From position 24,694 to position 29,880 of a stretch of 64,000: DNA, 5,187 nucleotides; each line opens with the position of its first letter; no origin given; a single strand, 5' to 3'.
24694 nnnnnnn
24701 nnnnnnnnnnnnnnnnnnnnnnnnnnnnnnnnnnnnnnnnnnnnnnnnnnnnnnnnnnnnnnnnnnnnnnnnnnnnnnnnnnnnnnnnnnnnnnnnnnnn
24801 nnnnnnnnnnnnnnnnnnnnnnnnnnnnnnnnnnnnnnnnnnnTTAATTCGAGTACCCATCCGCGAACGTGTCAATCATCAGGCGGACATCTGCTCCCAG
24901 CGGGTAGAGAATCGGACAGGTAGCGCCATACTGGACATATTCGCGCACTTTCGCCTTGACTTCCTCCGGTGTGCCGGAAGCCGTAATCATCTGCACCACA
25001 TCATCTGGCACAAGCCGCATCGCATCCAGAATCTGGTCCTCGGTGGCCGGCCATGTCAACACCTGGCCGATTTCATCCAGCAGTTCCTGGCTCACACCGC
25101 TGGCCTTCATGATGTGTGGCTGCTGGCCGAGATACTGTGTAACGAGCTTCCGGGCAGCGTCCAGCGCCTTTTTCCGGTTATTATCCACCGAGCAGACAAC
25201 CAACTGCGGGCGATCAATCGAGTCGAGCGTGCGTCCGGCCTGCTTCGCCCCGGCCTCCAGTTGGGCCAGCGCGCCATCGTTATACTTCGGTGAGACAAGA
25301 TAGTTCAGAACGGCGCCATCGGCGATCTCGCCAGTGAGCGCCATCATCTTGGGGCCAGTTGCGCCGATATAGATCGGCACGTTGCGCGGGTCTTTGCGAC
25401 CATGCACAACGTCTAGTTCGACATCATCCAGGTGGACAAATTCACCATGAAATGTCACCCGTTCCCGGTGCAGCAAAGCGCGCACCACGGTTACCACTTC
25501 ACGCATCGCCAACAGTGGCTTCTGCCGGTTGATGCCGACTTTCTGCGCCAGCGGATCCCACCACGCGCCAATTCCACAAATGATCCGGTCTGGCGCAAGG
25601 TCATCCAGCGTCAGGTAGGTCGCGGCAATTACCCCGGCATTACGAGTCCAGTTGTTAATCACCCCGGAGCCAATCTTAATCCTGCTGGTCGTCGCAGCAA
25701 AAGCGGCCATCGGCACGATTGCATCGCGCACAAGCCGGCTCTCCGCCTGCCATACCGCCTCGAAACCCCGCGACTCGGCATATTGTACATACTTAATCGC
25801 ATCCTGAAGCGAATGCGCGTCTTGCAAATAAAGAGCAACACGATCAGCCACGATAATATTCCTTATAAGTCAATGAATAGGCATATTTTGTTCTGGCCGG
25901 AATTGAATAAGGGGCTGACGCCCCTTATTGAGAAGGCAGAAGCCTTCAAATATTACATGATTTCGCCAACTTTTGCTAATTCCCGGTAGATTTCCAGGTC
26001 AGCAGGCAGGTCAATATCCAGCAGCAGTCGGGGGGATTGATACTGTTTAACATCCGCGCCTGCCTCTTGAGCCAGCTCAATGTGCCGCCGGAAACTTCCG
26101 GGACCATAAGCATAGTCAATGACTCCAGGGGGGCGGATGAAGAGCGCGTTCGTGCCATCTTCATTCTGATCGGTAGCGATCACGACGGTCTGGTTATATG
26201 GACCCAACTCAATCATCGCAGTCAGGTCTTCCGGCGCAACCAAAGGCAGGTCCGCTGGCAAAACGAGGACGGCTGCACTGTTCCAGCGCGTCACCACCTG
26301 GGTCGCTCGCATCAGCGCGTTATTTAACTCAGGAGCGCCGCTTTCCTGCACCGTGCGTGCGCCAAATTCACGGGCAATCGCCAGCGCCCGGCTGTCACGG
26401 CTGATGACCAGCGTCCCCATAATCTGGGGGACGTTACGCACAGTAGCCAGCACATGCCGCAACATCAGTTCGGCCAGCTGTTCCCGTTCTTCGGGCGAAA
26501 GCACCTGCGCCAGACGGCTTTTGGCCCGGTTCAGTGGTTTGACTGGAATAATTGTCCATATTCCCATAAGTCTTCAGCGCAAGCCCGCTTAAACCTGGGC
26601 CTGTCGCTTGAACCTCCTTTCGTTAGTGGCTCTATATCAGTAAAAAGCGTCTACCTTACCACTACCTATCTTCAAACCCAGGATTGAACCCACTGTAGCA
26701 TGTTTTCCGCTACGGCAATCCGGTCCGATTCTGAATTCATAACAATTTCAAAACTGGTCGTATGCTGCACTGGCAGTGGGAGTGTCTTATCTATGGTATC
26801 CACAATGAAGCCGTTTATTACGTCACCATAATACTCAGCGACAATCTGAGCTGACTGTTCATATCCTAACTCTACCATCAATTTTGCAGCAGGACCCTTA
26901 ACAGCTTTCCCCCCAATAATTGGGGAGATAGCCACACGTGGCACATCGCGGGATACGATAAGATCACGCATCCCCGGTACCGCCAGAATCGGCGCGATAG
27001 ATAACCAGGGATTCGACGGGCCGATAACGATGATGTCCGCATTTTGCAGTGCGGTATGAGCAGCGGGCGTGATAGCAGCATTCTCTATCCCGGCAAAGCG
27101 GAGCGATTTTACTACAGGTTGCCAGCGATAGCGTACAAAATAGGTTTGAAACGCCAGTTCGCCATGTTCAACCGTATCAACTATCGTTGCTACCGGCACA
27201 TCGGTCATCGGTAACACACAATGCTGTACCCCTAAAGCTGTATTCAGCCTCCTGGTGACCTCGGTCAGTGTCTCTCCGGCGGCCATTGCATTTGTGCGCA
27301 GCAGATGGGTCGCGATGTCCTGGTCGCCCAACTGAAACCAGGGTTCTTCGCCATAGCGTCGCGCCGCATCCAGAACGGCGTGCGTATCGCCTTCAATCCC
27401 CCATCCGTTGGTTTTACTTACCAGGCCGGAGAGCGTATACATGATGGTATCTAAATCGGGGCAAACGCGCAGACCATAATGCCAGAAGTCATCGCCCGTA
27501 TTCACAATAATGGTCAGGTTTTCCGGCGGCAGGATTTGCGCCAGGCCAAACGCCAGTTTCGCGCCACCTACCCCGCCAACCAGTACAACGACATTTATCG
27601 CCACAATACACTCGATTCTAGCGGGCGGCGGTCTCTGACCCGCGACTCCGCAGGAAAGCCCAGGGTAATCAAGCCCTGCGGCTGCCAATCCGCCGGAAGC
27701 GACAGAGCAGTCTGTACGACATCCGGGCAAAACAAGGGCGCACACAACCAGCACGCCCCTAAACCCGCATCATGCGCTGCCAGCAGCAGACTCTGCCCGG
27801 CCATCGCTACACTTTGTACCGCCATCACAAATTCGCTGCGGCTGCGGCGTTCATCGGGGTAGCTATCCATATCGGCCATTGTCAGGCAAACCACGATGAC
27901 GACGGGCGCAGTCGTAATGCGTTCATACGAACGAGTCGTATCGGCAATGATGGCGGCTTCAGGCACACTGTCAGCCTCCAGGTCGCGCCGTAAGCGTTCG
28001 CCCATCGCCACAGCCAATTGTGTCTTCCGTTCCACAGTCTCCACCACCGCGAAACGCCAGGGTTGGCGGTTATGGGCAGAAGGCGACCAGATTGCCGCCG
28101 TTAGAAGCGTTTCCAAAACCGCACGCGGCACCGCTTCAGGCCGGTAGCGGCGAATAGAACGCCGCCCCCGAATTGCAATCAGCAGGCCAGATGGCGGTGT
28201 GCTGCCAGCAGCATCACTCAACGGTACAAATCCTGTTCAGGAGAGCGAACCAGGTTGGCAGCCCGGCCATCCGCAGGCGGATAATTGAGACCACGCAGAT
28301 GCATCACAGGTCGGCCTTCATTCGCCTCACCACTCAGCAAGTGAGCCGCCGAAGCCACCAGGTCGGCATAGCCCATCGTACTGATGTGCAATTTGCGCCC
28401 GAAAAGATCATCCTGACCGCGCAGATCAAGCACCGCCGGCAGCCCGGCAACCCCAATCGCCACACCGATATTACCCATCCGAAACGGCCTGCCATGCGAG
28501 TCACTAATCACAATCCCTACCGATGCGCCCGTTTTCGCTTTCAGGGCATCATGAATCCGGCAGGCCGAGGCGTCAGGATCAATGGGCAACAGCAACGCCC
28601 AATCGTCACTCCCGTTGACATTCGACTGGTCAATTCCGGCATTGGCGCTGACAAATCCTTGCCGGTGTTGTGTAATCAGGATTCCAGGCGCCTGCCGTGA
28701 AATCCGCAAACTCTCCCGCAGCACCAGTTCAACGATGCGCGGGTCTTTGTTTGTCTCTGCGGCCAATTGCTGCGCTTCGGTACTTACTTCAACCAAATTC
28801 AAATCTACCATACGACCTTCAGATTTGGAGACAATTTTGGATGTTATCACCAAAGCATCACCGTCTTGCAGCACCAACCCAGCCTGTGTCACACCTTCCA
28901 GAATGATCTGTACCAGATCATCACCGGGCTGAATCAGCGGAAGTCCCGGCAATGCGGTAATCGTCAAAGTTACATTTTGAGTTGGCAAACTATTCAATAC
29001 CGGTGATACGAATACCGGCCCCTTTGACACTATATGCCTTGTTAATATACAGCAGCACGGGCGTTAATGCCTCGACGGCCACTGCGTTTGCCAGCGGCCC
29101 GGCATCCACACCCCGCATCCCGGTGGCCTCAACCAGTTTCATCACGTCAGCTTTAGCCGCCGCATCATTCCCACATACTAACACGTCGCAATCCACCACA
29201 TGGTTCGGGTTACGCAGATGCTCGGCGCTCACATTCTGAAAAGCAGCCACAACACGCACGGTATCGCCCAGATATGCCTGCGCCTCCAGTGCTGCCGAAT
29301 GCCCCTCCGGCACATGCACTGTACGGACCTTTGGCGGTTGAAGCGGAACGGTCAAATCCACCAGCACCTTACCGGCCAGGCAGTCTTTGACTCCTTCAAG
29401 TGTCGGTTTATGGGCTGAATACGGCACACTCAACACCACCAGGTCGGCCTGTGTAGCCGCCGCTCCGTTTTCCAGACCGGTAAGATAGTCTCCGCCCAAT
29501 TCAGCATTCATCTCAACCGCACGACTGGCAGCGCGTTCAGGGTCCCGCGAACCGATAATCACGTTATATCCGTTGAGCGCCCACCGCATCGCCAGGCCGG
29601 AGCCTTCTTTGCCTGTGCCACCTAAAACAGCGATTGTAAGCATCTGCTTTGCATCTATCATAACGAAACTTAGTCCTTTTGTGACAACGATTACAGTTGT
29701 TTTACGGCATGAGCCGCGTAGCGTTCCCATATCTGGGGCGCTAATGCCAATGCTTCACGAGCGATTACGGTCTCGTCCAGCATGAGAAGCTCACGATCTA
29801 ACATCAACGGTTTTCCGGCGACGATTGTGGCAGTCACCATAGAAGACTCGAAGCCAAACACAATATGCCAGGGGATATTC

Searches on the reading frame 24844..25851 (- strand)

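Call 92: search_protein_families(library=pfam, proteins=[window:24844-25851:-], max_evalue=0.00001)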
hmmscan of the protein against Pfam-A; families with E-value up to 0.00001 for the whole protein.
window:24844-25851:- (335 aa): 1 family
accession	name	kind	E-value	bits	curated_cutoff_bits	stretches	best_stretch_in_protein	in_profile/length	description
PF00296.26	Bac_luciferase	-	2.8e-67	227.8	27.9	1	12-311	18-313/314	Luciferase-like monooxygenase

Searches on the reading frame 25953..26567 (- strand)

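Call 93: search_protein_families(library=pfam, proteins=[window:25953-26567:-], max_evalue=0.00001)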
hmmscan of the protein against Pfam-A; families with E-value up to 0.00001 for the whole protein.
window:25953-26567:- (204 aa): 2 families
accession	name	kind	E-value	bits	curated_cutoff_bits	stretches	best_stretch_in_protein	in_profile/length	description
PF01983.22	CofC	-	3.3e-33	115.1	22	1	5-191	3-179/217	Guanylyl transferase CofC like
PF12804.13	NTP_transf_3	-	1.3e-08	35.6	27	1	34-143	25-133/160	MobA-like NTP transferase domain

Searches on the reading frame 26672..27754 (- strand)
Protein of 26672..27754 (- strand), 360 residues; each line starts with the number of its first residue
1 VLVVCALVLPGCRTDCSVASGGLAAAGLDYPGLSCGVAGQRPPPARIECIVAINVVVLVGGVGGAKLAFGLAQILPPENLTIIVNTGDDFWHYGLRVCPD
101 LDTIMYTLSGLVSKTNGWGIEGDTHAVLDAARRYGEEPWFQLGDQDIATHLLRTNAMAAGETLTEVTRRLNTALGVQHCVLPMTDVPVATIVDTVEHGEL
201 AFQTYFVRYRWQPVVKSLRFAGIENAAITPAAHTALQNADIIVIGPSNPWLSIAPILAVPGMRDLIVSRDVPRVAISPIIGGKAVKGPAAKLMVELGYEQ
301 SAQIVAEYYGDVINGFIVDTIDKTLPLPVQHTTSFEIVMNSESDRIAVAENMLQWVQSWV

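Call 93: search_protein_families(library=pfam, proteins=[window:26672-27754:-], max_evalue=0.00001)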
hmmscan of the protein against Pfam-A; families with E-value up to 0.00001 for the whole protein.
window:26672-27754:- (360 aa): 1 family
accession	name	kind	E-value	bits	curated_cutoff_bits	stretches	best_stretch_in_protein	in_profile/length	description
PF01933.23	CofD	-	2.7e-49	168.4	30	1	55-321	1-252/290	2-phospho-L-lactate transferase CofD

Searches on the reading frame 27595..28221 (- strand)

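Call 93: search_protein_families(library=pfam, proteins=[window:27595-28221:-], max_evalue=0.00001)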
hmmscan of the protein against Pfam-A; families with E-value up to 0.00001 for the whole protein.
window:27595-28221:- (208 aa): 2 families
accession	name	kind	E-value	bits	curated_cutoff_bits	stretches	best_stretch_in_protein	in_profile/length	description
PF00881.29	Nitroreductase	-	8e-37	127.4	23.5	1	17-188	1-166/167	Nitroreductase family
PF14512.11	TM1586_NiRdase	-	6.9e-10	39.3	27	0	36-62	160-186/215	Putative TM nitroreductase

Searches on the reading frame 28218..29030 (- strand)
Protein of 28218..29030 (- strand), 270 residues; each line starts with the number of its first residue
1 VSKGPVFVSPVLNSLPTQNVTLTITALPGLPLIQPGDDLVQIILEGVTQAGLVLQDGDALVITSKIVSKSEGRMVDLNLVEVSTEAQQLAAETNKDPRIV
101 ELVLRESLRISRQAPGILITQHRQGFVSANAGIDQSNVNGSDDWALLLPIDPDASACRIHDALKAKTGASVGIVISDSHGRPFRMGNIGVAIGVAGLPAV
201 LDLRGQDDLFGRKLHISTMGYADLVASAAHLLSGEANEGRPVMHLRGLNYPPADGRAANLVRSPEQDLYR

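Call 93: search_protein_families(library=pfam, proteins=[window:28218-29030:-], max_evalue=0.00001)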
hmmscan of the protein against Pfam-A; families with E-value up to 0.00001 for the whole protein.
window:28218-29030:- (270 aa): 1 family
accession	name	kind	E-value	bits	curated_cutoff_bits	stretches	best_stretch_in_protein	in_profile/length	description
PF01996.21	F420_ligase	-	3.1e-75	252.9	25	1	30-247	4-218/218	F420-0:Gamma-glutamyl ligase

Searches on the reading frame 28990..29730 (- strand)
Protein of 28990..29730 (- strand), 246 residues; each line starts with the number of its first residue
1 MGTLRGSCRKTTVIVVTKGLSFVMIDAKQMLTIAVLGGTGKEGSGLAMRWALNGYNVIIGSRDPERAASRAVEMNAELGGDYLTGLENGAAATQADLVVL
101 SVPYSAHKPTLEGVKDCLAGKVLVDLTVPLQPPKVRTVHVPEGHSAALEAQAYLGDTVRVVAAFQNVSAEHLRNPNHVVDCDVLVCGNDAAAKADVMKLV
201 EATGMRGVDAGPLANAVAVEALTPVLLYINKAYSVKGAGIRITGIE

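Call 93: search_protein_families(library=pfam, proteins=[window:28990-29730:-], max_evalue=0.00001)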
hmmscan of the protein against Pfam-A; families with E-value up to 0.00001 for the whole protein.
window:28990-29730:- (246 aa): 1 family
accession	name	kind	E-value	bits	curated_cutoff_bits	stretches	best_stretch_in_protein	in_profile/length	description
PF03807.23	F420_oxidored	-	1.7e-16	61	21.6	1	32-129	1-94/94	NADP oxidoreductase coenzyme F420-dependent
